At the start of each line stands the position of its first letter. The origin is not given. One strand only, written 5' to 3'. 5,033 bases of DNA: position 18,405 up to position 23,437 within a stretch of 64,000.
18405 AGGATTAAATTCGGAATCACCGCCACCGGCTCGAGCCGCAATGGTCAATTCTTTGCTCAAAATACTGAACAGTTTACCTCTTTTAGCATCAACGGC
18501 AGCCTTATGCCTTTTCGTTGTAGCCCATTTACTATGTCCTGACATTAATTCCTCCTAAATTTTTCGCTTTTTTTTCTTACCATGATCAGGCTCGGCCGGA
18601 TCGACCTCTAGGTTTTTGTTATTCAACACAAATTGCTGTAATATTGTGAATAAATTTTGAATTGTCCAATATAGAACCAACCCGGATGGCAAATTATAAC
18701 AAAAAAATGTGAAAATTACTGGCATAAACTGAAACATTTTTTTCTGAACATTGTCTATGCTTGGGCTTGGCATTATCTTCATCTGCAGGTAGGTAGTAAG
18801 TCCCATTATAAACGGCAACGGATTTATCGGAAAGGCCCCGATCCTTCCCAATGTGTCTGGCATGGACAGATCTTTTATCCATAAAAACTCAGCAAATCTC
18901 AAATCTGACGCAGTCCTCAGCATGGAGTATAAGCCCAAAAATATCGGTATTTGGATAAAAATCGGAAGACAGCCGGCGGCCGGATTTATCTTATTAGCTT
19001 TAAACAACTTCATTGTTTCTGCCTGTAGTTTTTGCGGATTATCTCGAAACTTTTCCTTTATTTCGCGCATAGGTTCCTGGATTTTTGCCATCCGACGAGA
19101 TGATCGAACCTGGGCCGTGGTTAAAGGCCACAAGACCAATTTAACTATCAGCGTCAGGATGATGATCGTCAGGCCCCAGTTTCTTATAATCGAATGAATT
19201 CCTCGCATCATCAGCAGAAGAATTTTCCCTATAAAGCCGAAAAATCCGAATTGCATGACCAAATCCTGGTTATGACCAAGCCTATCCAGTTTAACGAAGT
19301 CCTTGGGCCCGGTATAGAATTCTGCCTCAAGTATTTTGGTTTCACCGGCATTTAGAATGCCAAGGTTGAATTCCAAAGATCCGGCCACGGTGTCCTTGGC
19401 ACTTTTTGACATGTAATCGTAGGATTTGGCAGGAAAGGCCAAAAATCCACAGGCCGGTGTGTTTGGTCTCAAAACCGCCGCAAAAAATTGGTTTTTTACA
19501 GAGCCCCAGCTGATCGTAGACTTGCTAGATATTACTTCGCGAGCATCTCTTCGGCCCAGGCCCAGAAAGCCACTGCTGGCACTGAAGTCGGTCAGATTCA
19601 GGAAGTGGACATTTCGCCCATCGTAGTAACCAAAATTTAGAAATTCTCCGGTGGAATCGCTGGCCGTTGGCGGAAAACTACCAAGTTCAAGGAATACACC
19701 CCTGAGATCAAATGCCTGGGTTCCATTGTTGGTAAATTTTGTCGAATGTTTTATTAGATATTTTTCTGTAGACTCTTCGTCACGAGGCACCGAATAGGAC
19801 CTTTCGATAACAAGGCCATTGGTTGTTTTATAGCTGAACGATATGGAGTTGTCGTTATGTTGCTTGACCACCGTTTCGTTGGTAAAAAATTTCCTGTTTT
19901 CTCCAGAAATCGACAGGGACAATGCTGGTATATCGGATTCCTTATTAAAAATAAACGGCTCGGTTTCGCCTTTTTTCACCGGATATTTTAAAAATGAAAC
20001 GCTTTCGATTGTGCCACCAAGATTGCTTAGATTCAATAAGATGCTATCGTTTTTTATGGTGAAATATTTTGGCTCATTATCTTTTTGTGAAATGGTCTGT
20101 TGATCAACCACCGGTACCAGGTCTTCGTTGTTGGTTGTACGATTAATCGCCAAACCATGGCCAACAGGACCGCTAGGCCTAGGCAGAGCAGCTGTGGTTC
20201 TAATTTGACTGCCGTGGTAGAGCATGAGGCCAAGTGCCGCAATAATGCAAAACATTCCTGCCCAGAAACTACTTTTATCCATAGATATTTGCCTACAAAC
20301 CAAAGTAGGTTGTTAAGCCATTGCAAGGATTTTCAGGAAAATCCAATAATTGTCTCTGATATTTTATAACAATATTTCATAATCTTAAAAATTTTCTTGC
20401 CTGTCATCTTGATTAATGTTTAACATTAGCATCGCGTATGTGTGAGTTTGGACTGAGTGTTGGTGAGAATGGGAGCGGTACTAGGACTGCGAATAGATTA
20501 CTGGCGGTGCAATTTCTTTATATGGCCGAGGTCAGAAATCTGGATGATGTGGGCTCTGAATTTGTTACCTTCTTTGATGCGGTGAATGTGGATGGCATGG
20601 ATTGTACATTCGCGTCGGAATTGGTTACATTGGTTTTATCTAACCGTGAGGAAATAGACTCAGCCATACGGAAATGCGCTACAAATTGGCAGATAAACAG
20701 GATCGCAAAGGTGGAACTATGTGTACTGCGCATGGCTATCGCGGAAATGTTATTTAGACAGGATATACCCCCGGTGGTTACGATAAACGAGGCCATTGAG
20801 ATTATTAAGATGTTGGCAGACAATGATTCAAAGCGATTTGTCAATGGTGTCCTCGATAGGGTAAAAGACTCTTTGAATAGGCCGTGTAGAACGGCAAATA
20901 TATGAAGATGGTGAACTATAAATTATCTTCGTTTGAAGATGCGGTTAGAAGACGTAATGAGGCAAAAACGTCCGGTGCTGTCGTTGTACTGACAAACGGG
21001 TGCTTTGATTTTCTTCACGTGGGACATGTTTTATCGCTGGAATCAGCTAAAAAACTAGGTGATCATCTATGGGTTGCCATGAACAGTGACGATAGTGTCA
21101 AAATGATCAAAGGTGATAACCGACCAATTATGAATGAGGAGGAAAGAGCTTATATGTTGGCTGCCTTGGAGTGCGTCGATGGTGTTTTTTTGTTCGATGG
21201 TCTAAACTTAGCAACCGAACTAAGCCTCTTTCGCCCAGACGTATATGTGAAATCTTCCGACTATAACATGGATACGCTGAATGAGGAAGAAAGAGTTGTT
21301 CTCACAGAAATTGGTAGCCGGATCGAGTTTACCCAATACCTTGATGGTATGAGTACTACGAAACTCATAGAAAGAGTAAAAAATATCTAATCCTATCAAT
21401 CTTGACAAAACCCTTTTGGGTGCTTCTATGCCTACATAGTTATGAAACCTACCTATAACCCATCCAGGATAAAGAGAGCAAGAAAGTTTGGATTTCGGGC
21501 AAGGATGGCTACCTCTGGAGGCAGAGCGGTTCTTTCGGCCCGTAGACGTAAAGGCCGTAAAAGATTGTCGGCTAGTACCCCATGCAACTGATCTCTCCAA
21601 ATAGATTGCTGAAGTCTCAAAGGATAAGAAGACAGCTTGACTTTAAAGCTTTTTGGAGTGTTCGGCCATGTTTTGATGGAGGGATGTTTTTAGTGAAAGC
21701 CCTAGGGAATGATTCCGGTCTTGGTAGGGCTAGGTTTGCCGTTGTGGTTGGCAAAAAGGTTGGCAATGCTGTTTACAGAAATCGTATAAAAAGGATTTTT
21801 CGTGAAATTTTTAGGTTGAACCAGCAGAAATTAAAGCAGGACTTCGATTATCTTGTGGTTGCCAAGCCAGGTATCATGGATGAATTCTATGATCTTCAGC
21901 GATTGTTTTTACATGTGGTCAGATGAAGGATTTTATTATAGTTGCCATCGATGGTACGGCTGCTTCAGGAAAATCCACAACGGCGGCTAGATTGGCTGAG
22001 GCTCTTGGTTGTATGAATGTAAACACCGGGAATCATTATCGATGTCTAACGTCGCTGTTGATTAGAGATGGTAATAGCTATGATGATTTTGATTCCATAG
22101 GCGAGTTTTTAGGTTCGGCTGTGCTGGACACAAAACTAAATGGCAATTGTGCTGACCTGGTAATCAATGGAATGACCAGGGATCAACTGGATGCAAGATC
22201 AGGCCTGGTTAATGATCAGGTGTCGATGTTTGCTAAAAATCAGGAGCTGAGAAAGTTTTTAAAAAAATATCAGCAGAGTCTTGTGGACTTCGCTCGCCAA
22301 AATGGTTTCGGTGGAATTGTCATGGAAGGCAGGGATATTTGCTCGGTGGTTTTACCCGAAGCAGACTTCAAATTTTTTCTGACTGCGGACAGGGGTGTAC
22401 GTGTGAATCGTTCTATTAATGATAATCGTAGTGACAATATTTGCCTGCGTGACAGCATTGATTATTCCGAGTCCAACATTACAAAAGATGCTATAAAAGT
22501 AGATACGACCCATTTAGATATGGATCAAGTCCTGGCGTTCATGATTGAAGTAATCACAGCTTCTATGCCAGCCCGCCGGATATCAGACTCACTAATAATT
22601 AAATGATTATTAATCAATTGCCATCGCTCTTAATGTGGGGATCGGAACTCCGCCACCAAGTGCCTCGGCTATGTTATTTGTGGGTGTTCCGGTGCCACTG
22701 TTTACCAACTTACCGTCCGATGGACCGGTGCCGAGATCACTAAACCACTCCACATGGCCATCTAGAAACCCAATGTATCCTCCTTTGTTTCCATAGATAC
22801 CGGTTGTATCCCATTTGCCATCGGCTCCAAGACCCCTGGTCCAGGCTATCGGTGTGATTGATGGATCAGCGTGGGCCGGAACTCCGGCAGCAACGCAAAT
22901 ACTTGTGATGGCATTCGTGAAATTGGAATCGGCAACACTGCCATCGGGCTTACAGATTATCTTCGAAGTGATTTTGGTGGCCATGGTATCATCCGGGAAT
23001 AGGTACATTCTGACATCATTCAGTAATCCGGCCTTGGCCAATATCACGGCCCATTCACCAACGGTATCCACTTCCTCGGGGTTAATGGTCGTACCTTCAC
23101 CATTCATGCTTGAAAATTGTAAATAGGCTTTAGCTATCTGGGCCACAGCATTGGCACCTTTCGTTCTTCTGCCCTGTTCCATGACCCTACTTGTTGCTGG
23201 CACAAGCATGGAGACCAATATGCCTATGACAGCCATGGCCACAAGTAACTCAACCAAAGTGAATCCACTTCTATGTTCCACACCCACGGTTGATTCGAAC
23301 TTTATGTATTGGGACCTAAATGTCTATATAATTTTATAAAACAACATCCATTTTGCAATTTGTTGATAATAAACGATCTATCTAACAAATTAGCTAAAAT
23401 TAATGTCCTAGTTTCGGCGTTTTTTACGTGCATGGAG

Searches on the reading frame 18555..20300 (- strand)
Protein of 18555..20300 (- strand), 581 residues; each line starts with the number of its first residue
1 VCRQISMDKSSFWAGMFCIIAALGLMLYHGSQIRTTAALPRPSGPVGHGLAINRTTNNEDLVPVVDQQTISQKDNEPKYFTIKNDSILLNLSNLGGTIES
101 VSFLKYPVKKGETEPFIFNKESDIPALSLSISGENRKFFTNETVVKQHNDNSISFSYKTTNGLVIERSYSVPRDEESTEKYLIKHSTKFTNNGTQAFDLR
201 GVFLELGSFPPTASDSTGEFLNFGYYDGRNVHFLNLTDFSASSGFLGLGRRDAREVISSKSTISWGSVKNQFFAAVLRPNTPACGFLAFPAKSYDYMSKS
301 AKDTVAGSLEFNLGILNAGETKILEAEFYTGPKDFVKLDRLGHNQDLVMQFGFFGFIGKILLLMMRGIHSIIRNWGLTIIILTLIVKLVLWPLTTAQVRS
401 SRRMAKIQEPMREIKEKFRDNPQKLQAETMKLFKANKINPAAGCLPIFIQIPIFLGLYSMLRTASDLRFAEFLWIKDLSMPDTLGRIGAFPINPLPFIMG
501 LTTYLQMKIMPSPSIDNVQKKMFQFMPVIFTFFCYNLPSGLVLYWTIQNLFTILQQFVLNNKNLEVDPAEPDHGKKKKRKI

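Call 107: search_protein_families(library=pfam, proteins=[window:18555-20300:-], max_evalue=0.00001)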
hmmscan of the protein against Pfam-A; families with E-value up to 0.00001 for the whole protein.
window:18555-20300:- (581 aa): 2 families
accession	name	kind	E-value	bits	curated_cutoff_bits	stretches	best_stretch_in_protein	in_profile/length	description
PF02096.25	60KD_IMP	-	2.1e-60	203.8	35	1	375-561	1-163/163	60Kd inner membrane protein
PF14849.12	YidC_periplas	-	1.7e-19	71.3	24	1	81-362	3-281/283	YidC periplasmic domain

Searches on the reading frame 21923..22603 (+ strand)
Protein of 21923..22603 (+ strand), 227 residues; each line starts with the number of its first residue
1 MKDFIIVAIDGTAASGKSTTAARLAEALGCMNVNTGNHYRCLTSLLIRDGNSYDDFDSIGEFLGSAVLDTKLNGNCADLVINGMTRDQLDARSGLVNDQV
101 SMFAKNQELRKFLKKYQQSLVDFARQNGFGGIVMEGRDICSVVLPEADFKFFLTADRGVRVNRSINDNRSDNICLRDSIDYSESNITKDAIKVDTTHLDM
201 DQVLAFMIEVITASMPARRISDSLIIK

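Call 107: search_protein_families(library=pfam, proteins=[window:21923-22603:+], max_evalue=0.00001)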
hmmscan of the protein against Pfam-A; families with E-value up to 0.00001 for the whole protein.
window:21923-22603:+ (227 aa): 1 family
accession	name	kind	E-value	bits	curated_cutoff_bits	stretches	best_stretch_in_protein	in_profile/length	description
PF02224.24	Cytidylate_kin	-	1.2e-33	117.1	26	1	7-211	1-209/211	Cytidylate kinase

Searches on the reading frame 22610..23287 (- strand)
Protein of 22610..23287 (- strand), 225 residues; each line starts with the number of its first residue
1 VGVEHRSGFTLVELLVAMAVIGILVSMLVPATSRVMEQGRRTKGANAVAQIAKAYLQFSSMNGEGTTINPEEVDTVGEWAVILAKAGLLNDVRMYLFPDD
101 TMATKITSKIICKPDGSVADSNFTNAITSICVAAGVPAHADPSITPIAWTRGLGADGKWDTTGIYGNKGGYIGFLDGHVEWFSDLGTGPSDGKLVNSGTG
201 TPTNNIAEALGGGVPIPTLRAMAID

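Call 7: search_protein_families(library=pfam, proteins=[window:22610-23287:-], max_evalue=1)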
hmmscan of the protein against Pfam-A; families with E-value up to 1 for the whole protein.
window:22610-23287:- (225 aa): 2 families
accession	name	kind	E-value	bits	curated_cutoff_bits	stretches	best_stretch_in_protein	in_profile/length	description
PF07963.17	N_methyl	-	5.6e-08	32.5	21.2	1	6-28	4-26/27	Prokaryotic N-terminal methylation motif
PF11773.13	ComGE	-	0.23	11.9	25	1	11-50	2-44/82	Competence system putative prepilin ComGE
